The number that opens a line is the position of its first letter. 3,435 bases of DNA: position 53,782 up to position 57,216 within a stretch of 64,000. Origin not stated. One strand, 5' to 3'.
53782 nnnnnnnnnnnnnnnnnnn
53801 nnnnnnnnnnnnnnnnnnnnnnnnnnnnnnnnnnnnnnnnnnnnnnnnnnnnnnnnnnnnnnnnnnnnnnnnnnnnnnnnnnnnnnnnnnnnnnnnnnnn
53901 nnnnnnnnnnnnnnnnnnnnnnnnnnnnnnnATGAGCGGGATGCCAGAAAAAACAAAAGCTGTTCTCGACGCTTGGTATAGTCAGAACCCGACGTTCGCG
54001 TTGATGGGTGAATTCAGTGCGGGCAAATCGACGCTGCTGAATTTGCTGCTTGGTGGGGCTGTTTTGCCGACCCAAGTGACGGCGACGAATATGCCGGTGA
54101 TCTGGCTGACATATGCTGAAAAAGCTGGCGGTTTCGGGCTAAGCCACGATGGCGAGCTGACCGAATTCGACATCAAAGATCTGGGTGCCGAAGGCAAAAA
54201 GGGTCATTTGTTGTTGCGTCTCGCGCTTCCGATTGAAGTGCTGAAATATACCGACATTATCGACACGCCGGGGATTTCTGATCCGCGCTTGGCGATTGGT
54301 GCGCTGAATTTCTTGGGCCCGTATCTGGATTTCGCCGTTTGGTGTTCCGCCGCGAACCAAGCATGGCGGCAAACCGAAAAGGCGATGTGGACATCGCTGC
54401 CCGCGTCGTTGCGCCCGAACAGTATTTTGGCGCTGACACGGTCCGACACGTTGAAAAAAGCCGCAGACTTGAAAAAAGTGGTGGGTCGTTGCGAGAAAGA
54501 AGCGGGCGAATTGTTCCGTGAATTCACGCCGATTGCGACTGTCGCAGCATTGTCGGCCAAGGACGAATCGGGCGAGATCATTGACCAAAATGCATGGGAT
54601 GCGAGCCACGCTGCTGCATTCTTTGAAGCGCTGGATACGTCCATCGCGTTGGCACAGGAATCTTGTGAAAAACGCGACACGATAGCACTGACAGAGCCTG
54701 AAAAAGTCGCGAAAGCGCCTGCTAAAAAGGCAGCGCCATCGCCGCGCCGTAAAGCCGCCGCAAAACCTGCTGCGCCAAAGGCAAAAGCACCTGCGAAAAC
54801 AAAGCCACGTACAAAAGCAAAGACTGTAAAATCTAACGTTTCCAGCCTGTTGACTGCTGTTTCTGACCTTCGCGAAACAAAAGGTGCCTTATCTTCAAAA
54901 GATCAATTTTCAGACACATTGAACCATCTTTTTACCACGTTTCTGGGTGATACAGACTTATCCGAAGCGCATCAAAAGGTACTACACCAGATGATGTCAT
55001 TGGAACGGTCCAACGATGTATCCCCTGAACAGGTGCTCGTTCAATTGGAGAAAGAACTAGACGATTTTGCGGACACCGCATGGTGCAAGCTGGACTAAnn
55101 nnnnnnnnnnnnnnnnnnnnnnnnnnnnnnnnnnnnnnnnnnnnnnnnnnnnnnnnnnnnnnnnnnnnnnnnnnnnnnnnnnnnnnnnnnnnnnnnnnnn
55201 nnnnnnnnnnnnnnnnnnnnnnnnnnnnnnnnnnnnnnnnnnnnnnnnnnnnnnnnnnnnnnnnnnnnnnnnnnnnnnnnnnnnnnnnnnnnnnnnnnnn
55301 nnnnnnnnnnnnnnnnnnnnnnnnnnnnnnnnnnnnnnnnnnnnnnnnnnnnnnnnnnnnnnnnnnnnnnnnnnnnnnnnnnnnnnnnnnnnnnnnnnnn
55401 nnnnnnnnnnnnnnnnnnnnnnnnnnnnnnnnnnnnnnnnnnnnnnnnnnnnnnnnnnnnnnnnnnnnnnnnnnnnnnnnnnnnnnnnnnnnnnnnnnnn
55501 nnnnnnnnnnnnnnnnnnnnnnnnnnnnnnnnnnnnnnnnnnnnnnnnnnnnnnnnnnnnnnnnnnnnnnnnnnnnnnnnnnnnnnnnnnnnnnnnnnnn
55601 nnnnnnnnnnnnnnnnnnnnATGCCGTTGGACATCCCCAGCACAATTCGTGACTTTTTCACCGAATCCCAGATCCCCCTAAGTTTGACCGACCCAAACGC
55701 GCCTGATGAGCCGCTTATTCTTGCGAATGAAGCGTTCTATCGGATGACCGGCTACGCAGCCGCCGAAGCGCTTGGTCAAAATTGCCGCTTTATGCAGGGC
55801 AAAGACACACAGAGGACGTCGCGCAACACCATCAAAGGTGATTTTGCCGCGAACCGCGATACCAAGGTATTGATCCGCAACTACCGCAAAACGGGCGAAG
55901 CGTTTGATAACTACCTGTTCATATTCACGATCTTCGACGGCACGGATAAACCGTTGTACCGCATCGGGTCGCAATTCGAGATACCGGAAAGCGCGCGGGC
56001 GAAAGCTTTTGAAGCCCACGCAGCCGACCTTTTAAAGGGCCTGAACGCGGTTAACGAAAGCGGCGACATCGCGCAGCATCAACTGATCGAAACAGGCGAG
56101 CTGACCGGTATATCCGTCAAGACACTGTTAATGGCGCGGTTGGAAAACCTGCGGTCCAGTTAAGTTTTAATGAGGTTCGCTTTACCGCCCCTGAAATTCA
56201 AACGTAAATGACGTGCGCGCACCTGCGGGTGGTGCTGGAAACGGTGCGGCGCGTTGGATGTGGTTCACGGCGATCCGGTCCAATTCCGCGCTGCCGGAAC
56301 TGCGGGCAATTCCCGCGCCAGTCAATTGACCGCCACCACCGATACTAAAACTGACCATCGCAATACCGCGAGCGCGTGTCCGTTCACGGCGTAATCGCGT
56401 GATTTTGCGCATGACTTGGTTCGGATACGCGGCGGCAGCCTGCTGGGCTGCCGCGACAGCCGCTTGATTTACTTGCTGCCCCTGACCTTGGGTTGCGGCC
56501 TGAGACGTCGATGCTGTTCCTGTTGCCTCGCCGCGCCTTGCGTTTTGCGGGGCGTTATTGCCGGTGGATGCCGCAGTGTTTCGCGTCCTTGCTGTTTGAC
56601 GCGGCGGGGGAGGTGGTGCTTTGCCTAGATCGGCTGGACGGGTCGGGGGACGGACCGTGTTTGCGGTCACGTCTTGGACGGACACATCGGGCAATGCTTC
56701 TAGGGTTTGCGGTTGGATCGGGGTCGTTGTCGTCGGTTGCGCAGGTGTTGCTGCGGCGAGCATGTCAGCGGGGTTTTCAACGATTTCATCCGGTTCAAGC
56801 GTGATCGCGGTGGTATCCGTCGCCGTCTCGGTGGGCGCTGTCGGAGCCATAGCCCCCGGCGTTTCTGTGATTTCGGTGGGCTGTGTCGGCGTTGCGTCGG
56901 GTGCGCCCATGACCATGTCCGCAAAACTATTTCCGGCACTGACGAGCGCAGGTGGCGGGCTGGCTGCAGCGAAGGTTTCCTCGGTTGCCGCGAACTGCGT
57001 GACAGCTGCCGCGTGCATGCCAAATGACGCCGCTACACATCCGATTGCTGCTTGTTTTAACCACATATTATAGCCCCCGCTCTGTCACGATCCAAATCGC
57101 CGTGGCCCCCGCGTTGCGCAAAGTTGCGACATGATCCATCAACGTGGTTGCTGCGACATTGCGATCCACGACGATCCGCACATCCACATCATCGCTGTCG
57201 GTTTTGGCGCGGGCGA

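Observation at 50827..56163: Candidate new system: Roadblock/PATAN-like protein + two dynamin-like GTPases + Roadblock + short LOV photoreceptor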

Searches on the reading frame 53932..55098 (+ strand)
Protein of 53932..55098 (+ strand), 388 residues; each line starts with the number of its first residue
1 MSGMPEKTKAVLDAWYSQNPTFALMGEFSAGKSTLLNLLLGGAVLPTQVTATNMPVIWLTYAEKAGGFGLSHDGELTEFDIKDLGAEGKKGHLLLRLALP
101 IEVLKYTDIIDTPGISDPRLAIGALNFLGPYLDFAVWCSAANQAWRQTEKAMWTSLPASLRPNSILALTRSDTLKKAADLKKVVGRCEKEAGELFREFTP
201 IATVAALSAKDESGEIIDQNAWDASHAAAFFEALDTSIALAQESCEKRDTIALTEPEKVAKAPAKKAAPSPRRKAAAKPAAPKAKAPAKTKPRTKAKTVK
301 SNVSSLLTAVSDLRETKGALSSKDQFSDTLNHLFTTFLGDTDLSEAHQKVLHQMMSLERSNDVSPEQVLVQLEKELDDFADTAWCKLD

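Call 3: search_protein_families(library=pfam, proteins=[window:53932-55098:+], max_evalue=1)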
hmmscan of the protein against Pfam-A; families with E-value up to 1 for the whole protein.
window:53932-55098:+ (388 aa): 7 families
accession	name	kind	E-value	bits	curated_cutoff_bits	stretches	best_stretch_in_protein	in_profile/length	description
PF00350.29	Dynamin_N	-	9.8e-09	35.9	27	1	23-118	2-114/168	Dynamin family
PF03193.22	RsgA_GTPase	-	0.00054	20.3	30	1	14-48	102-135/174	RsgA GTPase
PF01926.29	MMR_HSR1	-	0.0015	19.1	21.9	1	22-52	2-32/113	50S ribosome-binding GTPase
PF00009.33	GTP_EFTU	-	0.0065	16.5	26.5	1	20-210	4-173/188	Elongation factor Tu GTP binding domain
PF17522.7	DUF5446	-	0.012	16.1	26.2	1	341-379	19-57/72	Family of unknown function (DUF5446)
PF00005.33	ABC_tran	-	0.023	15.8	25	1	19-41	11-33/137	ABC transporter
PF25471.1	TM_PetC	-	0.11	12.8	37.1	1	29-44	6-21/48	Iron-sulfur subunit PetC transmembrane anchor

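Call 4: search_protein_families(library=ncbifam, proteins=[window:53932-55098:+], max_evalue=1)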
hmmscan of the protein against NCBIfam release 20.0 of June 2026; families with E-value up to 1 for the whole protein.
window:53932-55098:+ (388 aa): 13 families
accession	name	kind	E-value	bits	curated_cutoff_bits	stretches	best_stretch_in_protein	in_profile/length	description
NF000908.1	PRK00089.1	equivalog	3.7e-06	26.4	237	2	22-44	6-28/291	GTPase Era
NF052648.1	DynmDynABac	equivalog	2e-05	22.6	1600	1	9-59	31-81/1187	dynamin GTPase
TIGR00231.1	small_GTP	domain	0.0035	17.1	42.5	1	23-114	7-62/164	GTP-binding protein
NF050153.2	Rv3852_fam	equivalog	0.0052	17.3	100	1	256-322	27-89/145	Rv3852 family protein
TIGR01277.1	thiQ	equivalog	0.029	14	245.05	1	21-47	26-51/213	thiamine ABC transporter ATP-binding protein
NF008442.0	PRK11288.1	equivalog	0.03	12.6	689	1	22-47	36-60/504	L-arabinose ABC transporter ATP-binding protein AraG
NF000355.4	ribo_prot_ABC_F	equivalog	0.037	12.9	380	1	19-42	339-362/499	ribosomal protection-like ABC-F family protein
NF008215.0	PRK10982.1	equivalog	0.046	12.3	828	1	21-41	41-61/506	galactose/methyl galactoside ABC transporter ATP-binding protein MglA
TIGR03499.1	FlhF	equivalog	0.051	13.5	174.15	1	255-376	66-185/286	flagellar biosynthesis GTPase FlhF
TIGR02857.1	CydD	equivalog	0.087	11.8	435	1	18-42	347-371/529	thiol reductant ABC exporter subunit CydD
TIGR03594.1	GTPase_EngA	equivalog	0.11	11.5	306.7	1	19-41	175-197/432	ribosome biogenesis GTPase Der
TIGR00436.1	era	equivalog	0.16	11.3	116.25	1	23-42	4-23/270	GTPase Era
NF003377.0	PRK04452.1-3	subfamily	0.23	10.4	527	1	215-303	307-393/432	acetyl-CoA decarbonylase/synthase complex subunit delta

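Call 5: search_protein_families(library=padloc, proteins=[window:53932-55098:+], max_evalue=1)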
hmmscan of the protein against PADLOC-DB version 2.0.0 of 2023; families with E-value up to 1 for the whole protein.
window:53932-55098:+ (388 aa): 2 families
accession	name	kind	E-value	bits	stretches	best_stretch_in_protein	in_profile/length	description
PDLC03839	LeoA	-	0.00055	17.1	1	14-44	51-80/559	-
PDLC03841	LeoBC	-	0.0024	15.1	1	22-74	80-98/601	-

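Call 41: search_solved_structures(query=window:53932-55095:+, max_evalue=1)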
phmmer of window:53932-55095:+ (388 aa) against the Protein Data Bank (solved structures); distinct sequences matched with E-value up to 1: 10.
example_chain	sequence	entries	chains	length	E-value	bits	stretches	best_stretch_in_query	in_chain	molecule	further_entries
5owv_C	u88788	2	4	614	2e-11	47.2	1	17-237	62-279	GTP-binding protein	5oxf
6xrs_A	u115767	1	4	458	0.1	15.3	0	17-59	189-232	GTPase Der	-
7c1o_A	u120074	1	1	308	0.2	14.3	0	109-205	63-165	GTPase Era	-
7q5q_B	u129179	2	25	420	0.34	13.6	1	243-297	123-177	Dihydrolipoyllysine-residue succinyltransferase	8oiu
3r9w_A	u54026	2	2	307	0.46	13.1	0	22-55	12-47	GTPase Era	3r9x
3iev_A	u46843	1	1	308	0.46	13.1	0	22-55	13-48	GTP-binding protein era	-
7sox_A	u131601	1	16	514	0.53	12.9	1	10-116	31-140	EH domain-containing protein 4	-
5mtv_A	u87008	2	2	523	0.55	12.9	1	10-116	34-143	EH domain-containing protein 4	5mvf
9e24_A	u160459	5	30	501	0.81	12.3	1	247-366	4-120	CpaF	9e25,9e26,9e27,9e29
7ng0_A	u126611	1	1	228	0.9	12.2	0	141-279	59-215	Nucleoid occlusion protein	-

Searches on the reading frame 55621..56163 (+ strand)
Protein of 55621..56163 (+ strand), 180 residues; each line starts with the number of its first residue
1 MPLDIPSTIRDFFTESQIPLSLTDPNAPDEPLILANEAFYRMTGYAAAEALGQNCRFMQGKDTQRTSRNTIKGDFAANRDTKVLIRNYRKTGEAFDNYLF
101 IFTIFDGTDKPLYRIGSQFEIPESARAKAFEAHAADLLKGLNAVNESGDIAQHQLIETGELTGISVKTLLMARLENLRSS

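Call 3: search_protein_families(library=pfam, proteins=[window:55621-56163:+], max_evalue=1)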
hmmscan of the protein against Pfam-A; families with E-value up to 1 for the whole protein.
window:55621-56163:+ (180 aa): 6 families
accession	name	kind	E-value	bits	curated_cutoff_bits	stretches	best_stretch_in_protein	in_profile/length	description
PF13426.13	PAS_9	-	4.4e-11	43.4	27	1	27-116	8-96/103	PAS domain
PF13188.13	PAS_8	-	0.00054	20.2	21.8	1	9-55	3-43/65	PAS domain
PF08447.18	PAS_3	-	0.055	14.2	25.6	1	33-112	2-83/89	PAS fold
PF00989.32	PAS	-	0.097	13.1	22.6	1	33-55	24-46/113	PAS fold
PF18062.7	RE_AspBHI_N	-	0.22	11.5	27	1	78-107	124-152/185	Restriction endonuclease AspBHI N-terminal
PF01750.23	HycI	-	0.26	11.6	23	1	120-155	61-96/130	Hydrogenase maturation protease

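Call 4: search_protein_families(library=ncbifam, proteins=[window:55621-56163:+], max_evalue=1)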
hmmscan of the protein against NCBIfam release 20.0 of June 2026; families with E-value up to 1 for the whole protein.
window:55621-56163:+ (180 aa): 8 families
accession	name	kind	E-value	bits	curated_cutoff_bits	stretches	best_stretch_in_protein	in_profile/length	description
NF052306.1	BluLightHisKinLov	equivalog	3.8e-34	118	450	1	15-140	30-155/334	blue-light-activated histidine kinase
NF010077.0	PRK13559.1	subfamily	3.9e-31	108.2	361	1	13-141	49-177/364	hypothetical protein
NF010076.0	PRK13557.1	subfamily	6.5e-31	107.4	631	1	16-131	39-152/540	histidine kinase famiy protein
NF052652.1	YtvA_fam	equivalog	3e-30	105.5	250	1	12-129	5-122/243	YtvA family blue-light photoreceptor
TIGR02938.1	nifL_nitrog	equivalog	1.9e-07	30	242.45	1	6-126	3-120/494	nitrogen fixation negative regulator NifL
TIGR00229.1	sensory_box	domain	8.3e-06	25.9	22.9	1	32-116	27-111/126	PAS domain S-box protein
NF045675.1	PhdiestaseDibA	equivalog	0.00012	20.6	980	1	32-107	100-175/623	phosphodiesterase DibA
NF009368.0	PRK12726.1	equivalog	0.00069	18.8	832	1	33-170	86-223/407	flagellar biosynthesis regulator FlhF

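Call 5: search_protein_families(library=padloc, proteins=[window:55621-56163:+], max_evalue=1)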
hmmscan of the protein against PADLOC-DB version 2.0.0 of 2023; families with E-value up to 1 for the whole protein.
window:55621-56163:+ (180 aa): 0 families

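Call 62: search_solved_structures(query=window:55621-56160:+, max_evalue=1e-10, show_alignments=1)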
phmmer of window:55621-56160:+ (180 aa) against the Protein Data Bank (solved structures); distinct sequences matched with E-value up to 1e-10: 116 (the best 60 are shown).
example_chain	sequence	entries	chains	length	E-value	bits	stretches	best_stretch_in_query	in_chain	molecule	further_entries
7ob0_A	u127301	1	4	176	9.4e-29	103.7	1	9-136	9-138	LOV protein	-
4hj4_A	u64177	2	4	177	9e-27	97.2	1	9-136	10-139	LOV protein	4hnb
4hj6_A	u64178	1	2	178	9.2e-27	97.2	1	9-136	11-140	LOV protein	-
4hj3_A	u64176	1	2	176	1.1e-26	97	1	9-135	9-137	LOV protein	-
4hia_A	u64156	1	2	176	2.4e-26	95.8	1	9-136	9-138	LOV protein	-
7obz_A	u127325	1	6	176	8.4e-26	94.1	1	9-136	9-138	LOV protein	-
6i21_A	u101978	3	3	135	2.5e-22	82.7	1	18-130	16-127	Aureochrome1-like protein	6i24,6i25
6i20_A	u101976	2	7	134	2.5e-22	82.7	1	18-130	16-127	Aureochrome1-like protein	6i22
6i23_B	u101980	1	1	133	2.6e-22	82.7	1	18-130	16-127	Aureochrome1-like protein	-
6i20_B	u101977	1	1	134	2.6e-22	82.7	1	18-130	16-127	Aureochrome1-like protein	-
6i23_A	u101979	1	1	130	3e-22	82.5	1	18-130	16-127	Aureochrome1-like protein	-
6hmj_A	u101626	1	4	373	1.5e-21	80.2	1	14-125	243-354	Putative PAS/PAC sensor protein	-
3t50_A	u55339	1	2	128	1.6e-21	80.1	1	17-122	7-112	Blue-light-activated histidine kinase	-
6ph3_A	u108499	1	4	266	4.8e-21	78.6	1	17-122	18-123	Blue-light-activated histidine kinase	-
6pps_A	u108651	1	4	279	5.5e-21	78.4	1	17-122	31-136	Blue-light-activated histidine kinase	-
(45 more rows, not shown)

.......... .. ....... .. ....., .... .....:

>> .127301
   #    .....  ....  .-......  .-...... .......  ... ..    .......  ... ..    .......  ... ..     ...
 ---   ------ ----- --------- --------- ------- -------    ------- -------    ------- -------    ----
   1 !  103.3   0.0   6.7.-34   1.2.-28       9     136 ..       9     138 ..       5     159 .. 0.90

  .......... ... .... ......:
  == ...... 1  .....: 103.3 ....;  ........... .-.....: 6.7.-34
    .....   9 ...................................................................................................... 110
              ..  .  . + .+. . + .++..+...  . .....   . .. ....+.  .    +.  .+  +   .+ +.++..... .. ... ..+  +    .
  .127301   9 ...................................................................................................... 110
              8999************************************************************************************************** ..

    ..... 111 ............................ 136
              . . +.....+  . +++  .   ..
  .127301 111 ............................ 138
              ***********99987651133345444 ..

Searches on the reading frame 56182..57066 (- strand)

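Call 65: search_protein_families(library=pfam, proteins=[window:56182-57066:-], max_evalue=0.001)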
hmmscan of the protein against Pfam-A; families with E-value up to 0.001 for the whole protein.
window:56182-57066:- (294 aa): 2 families
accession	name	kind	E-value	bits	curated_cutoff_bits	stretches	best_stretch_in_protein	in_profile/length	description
PF13103.11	TonB_2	-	6.4e-08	33.1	22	1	213-291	3-85/85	TonB C terminal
PF03544.19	TonB_C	-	1.2e-07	32.5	24.6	1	229-289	11-71/79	Gram-negative bacterial TonB protein C-terminal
